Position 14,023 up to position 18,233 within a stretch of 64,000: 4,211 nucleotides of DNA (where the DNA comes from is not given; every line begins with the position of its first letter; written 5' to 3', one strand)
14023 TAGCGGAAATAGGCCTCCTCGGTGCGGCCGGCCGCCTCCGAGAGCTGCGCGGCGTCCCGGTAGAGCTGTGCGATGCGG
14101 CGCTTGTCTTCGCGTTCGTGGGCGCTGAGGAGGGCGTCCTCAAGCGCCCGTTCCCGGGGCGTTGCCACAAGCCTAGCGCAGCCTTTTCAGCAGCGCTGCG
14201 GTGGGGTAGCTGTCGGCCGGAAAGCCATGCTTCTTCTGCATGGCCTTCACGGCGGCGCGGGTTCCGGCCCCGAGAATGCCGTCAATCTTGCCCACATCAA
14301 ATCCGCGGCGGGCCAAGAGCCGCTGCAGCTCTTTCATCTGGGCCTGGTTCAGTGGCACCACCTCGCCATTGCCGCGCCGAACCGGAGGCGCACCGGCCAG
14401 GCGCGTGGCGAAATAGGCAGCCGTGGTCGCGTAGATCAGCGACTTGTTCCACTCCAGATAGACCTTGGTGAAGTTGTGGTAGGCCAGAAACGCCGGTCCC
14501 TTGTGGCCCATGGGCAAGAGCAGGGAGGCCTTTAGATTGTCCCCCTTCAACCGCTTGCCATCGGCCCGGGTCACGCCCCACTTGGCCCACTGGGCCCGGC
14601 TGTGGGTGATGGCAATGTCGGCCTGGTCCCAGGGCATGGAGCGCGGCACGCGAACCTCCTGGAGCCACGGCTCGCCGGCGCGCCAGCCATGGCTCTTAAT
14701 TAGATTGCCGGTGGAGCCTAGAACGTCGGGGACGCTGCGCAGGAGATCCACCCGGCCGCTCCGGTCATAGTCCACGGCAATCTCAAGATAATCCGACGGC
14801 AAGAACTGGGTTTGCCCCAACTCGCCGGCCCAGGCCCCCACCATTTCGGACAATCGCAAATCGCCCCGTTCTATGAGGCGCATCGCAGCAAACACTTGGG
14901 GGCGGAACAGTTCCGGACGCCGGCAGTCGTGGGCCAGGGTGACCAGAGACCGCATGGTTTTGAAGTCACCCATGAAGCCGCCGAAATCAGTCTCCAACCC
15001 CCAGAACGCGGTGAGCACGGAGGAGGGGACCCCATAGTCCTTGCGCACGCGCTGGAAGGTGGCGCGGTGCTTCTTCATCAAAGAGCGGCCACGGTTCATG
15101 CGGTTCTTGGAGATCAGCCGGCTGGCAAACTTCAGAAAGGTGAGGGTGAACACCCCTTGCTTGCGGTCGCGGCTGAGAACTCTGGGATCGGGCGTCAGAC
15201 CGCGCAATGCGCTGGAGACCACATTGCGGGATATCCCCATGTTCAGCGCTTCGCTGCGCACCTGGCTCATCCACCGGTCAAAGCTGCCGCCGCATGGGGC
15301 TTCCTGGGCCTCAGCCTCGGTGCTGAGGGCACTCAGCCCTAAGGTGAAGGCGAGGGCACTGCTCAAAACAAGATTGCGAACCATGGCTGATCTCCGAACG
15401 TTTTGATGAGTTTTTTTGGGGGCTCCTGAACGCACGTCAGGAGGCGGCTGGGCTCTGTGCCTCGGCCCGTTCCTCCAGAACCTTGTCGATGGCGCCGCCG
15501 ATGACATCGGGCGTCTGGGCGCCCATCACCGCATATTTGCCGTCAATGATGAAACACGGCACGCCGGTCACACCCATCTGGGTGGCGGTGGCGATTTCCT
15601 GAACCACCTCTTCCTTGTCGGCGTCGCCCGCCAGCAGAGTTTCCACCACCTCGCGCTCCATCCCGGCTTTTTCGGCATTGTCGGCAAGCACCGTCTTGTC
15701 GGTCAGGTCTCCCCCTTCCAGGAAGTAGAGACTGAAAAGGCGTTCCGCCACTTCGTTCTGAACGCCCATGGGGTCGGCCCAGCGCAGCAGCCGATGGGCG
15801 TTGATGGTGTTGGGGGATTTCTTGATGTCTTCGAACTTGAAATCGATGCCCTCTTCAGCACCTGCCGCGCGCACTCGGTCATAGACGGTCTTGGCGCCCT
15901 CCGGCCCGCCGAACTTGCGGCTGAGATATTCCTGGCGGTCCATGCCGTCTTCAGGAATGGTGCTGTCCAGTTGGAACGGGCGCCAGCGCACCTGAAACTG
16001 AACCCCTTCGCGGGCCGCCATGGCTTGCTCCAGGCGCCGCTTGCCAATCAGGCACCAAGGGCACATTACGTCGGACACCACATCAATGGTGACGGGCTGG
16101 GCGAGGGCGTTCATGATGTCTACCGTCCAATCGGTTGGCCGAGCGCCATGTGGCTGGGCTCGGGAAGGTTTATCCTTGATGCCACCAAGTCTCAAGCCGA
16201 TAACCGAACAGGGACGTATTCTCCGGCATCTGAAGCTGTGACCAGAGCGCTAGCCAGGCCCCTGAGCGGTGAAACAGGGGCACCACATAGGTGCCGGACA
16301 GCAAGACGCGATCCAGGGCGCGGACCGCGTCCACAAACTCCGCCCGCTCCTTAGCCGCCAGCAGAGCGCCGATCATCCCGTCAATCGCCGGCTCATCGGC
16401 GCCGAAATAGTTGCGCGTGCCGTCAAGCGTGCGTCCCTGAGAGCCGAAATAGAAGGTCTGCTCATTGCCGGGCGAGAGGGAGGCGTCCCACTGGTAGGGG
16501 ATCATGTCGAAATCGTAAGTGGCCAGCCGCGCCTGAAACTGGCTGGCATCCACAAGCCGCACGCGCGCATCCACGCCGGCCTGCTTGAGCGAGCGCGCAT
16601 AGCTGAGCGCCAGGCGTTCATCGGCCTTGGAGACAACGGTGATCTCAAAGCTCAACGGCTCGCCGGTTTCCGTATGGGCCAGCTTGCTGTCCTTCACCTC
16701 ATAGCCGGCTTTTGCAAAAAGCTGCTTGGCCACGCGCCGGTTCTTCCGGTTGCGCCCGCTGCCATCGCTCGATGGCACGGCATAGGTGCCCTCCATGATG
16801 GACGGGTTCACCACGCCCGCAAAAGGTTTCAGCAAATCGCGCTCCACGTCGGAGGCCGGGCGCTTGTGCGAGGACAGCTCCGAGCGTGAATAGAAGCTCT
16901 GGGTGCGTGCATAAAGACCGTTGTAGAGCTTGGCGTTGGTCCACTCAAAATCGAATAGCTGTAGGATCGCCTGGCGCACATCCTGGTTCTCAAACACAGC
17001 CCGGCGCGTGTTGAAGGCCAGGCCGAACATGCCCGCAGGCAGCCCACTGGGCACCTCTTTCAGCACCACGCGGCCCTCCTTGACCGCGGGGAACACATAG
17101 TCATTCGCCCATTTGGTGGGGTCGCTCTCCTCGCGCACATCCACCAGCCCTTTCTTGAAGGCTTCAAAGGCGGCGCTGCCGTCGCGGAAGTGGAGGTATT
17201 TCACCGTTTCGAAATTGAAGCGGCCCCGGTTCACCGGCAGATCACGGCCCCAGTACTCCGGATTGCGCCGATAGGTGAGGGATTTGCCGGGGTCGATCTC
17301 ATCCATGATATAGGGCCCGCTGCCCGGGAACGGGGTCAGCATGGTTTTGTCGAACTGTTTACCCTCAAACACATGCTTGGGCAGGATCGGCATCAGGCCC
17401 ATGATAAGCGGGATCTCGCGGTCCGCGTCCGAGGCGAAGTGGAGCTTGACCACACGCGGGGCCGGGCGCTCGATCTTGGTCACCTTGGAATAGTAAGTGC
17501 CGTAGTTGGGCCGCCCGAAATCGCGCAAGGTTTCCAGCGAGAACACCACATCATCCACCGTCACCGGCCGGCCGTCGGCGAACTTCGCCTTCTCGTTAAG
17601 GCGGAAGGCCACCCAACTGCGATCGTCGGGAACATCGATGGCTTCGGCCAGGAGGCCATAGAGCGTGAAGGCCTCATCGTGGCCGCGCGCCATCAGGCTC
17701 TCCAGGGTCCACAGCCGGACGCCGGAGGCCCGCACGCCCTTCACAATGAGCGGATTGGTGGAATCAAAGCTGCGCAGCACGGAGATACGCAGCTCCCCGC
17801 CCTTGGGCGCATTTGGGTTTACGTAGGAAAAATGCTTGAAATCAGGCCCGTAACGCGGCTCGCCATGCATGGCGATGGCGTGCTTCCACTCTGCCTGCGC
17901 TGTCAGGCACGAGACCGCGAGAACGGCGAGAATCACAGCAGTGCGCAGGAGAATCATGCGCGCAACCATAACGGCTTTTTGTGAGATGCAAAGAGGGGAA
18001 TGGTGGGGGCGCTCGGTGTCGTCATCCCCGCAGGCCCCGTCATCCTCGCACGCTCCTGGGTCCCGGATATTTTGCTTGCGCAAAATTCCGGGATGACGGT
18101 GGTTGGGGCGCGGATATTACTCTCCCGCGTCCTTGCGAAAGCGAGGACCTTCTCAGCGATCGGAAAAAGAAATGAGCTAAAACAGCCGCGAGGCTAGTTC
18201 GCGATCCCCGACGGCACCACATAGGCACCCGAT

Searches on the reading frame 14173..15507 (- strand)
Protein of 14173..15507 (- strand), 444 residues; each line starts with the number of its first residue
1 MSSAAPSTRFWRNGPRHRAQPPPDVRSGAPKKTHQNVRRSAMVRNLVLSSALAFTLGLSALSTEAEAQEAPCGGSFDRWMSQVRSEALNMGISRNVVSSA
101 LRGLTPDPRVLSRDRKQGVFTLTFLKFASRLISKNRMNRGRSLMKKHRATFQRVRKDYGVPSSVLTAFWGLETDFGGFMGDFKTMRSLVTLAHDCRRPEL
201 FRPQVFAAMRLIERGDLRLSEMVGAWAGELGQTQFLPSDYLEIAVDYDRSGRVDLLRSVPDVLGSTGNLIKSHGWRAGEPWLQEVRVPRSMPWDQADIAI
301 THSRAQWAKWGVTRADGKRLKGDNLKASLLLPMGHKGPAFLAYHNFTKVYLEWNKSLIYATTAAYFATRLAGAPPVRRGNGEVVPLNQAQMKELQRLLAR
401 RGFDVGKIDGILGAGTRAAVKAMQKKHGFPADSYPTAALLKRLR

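Call 18: search_protein_families(library=pfam, proteins=[window:14173-15507:-], max_evalue=0.00001)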
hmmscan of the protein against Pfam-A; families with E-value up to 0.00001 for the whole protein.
window:14173-15507:- (444 aa): 2 families
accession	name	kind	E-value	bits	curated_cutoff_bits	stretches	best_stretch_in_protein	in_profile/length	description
PF13406.11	SLT_2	-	3.6e-97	325.5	24.3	1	75-367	1-291/292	Transglycosylase SLT domain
PF01471.23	PG_binding_1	-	2.6e-14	53.6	23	1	388-443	2-57/57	Putative peptidoglycan binding domain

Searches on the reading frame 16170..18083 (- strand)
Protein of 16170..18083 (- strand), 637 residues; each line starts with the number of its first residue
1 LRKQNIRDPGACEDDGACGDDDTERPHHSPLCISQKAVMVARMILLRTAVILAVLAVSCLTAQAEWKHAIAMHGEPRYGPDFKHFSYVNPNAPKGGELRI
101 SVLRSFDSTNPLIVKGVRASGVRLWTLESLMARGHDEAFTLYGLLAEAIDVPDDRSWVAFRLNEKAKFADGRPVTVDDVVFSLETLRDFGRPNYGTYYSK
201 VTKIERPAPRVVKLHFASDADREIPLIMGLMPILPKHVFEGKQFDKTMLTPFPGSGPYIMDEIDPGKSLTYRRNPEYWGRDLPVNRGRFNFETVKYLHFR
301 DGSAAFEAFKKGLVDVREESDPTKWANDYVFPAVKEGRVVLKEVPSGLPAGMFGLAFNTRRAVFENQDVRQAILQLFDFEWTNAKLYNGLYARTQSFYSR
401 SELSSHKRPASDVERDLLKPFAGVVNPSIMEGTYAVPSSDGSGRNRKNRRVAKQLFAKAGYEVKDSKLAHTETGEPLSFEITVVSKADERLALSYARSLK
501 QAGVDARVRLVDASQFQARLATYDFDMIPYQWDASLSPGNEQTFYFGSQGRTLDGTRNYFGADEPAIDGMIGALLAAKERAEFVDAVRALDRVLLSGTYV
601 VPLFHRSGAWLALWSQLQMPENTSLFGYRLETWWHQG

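Call 18: search_protein_families(library=pfam, proteins=[window:16170-18083:-], max_evalue=0.00001)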
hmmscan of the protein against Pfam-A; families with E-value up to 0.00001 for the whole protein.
window:16170-18083:- (637 aa): 1 family
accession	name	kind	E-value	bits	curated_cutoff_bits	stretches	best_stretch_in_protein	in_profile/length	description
PF00496.27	SBP_bac_5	-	4.4e-63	214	32.4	1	141-550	2-364/368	Bacterial extracellular solute-binding proteins, family 5 Middle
